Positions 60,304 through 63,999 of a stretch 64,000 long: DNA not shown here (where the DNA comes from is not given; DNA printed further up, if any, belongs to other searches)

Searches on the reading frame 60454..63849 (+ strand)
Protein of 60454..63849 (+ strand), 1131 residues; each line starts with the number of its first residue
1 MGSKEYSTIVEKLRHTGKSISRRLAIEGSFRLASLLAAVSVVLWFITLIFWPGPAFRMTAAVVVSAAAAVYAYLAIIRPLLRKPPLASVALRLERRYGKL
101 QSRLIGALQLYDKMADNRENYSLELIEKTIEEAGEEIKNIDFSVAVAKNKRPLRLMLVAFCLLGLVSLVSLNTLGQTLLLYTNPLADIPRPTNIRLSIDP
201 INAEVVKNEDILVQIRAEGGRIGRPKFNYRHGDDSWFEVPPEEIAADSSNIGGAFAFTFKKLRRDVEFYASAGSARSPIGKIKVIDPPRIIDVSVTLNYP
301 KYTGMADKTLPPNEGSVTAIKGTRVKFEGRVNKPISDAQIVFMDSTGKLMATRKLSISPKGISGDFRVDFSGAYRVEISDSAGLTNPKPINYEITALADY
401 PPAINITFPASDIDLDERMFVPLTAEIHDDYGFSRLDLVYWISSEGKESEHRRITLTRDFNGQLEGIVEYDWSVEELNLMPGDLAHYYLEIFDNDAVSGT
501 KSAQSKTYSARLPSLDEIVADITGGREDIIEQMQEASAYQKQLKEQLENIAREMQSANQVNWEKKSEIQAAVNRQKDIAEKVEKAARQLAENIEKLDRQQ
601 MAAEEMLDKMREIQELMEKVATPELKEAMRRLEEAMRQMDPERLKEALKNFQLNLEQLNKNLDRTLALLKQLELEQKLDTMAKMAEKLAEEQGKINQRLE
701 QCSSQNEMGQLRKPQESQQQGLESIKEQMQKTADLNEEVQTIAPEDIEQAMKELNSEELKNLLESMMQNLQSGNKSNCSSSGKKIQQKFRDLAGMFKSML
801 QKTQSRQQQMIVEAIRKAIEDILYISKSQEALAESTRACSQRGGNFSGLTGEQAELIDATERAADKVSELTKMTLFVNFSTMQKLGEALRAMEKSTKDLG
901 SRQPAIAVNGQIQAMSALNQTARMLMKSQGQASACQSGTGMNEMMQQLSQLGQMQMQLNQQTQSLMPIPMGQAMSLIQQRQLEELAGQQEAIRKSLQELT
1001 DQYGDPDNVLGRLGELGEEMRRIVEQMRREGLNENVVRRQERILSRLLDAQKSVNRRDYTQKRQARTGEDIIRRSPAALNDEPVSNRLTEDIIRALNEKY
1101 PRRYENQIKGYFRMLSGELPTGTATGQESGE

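Call 19: search_protein_families(library=pfam, proteins=[window:60454-63849:+], max_evalue=0.001)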
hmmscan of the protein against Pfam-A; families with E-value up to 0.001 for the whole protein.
window:60454-63849:+ (1131 aa): 1 family
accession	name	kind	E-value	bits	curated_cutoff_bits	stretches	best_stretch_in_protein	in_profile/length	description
PF13779.11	DUF4175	-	8e-09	34.5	27.3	1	297-971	192-788/825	Domain of unknown function (DUF4175)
